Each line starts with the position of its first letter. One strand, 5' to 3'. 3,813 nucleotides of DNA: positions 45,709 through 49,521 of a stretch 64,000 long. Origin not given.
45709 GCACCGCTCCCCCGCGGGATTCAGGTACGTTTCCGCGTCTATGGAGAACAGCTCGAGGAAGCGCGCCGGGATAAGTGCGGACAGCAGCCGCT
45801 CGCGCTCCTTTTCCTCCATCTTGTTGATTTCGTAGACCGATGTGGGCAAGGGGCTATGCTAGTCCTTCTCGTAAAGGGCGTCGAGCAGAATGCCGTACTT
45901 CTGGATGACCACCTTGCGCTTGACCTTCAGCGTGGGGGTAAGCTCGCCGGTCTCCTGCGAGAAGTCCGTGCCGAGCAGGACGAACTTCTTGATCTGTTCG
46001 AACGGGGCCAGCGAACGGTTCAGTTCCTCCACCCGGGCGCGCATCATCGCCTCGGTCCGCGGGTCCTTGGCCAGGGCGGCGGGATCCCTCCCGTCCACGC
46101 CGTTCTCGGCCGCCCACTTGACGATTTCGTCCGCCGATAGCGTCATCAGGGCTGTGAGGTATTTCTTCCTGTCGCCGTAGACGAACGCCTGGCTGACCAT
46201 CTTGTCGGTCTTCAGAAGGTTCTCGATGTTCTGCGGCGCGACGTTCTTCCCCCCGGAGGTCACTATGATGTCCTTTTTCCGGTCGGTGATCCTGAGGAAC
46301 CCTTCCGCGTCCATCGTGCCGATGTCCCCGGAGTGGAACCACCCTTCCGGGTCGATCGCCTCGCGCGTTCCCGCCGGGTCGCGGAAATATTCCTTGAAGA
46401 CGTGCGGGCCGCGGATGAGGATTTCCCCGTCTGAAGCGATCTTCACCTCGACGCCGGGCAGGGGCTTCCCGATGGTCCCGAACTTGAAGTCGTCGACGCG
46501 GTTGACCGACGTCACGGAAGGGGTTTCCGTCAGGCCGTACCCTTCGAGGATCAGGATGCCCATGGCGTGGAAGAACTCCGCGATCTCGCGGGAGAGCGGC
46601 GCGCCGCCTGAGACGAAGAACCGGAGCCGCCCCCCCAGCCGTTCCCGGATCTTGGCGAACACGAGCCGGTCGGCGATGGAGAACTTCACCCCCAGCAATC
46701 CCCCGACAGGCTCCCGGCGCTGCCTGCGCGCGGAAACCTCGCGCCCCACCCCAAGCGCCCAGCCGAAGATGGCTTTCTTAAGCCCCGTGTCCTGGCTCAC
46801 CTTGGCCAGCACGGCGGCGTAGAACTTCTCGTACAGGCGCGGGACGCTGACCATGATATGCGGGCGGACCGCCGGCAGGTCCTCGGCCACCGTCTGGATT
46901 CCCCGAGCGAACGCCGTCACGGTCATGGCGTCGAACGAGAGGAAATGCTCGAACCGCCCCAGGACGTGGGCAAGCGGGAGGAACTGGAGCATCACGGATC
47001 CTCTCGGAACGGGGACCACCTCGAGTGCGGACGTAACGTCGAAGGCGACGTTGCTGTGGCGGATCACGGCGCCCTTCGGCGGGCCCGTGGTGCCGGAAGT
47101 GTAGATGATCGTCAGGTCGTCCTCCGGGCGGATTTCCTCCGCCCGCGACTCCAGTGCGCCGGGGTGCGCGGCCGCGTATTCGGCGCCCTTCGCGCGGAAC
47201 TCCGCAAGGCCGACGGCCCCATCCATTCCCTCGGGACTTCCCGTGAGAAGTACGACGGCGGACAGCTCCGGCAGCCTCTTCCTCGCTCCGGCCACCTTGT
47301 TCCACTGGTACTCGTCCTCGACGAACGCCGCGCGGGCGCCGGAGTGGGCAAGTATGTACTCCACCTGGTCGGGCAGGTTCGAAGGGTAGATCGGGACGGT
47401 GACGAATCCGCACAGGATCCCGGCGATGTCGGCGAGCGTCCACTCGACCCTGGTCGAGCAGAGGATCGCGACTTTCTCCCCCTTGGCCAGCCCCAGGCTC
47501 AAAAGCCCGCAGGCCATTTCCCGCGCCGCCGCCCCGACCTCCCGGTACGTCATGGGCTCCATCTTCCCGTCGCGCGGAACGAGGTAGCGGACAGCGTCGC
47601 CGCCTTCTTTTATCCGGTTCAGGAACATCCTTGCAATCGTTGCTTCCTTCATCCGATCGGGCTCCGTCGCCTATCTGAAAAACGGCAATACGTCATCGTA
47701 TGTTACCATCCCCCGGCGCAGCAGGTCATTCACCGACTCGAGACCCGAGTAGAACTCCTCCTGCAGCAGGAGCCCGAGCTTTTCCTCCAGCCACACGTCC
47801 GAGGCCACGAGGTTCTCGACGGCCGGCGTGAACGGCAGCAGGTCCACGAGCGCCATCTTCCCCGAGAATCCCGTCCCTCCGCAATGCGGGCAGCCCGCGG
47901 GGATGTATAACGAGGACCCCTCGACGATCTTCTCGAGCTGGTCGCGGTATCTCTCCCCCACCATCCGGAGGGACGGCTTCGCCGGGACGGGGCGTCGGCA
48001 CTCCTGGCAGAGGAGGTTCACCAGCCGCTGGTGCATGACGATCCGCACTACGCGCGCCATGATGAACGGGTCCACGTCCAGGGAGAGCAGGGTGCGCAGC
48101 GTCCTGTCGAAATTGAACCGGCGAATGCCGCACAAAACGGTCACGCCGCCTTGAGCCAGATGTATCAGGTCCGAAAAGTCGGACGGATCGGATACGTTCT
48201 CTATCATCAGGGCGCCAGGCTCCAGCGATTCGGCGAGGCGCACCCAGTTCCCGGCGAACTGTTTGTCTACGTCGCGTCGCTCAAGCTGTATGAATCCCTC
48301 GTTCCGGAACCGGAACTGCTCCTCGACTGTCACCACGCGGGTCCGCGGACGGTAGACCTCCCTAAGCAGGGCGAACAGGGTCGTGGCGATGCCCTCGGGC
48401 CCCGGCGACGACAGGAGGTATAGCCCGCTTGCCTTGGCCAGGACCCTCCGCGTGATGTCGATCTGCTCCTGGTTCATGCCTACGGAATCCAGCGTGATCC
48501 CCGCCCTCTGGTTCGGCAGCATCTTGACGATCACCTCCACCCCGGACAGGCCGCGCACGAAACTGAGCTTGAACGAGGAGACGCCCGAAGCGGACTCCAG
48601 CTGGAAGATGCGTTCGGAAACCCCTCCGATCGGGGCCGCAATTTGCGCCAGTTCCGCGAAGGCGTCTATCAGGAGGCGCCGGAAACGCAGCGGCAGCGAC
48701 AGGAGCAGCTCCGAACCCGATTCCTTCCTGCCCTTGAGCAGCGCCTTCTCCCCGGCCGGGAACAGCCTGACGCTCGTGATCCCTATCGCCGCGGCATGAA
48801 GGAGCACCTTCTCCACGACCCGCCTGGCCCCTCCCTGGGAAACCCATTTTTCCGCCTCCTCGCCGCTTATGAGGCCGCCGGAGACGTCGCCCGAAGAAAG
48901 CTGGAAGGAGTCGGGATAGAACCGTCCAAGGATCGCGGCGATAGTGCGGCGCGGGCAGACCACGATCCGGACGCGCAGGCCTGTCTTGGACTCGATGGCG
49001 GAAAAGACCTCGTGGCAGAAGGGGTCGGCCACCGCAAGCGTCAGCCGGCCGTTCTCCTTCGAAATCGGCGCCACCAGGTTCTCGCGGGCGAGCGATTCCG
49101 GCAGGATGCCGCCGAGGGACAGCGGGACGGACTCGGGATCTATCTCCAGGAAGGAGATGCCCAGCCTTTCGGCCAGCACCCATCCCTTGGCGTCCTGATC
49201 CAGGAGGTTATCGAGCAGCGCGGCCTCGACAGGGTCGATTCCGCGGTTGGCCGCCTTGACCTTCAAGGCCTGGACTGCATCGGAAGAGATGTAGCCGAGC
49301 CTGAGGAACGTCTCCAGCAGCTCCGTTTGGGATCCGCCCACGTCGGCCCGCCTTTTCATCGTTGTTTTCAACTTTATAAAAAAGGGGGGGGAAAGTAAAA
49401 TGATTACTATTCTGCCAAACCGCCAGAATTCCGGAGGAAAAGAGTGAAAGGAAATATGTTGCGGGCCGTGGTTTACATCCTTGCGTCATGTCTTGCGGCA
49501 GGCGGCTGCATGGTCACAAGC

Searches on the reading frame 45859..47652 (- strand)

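Call 58: search_protein_families(library=pfam, proteins=[window:45859-47652:-], max_evalue=0.000001)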
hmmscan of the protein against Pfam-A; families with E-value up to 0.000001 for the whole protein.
window:45859-47652:- (597 aa): 2 families
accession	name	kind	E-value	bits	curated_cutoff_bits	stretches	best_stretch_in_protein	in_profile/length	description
PF00501.34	AMP-binding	-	9.9e-70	235.7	29.9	1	30-423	18-384/384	AMP-binding enzyme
PF23562.2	AMP-binding_C_3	-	4.8e-11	43.6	20.8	1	461-596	2-122/124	AMP-binding enzyme C-terminal domain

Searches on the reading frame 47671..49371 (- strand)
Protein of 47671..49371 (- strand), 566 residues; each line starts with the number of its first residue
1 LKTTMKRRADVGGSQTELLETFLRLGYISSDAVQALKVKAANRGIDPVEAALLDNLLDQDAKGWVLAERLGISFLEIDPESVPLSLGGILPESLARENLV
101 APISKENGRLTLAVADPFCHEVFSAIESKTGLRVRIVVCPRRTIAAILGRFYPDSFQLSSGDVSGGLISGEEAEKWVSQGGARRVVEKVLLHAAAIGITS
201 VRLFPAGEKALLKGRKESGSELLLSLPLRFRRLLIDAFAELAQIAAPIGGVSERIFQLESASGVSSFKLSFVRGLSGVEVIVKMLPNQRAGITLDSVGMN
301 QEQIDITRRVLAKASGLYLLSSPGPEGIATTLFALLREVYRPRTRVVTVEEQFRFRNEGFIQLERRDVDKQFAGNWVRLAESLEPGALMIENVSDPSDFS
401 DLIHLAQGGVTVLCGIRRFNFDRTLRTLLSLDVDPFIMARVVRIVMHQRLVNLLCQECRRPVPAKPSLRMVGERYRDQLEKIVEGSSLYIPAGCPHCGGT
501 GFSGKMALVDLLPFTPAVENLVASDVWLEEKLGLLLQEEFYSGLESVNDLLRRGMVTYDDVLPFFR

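Call 58: search_protein_families(library=pfam, proteins=[window:47671-49371:-], max_evalue=0.000001)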
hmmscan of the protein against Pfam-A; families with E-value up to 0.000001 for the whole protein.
window:47671-49371:- (566 aa): 2 families
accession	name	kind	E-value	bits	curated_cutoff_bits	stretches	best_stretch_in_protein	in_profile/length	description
PF00437.27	T2SSE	-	8.9e-22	77.7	24.9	1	266-526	93-334/370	Type II/IV secretion system protein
PF05157.20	MshEN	-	1.6e-17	63.7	23.1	1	70-155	1-87/90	MshEN domain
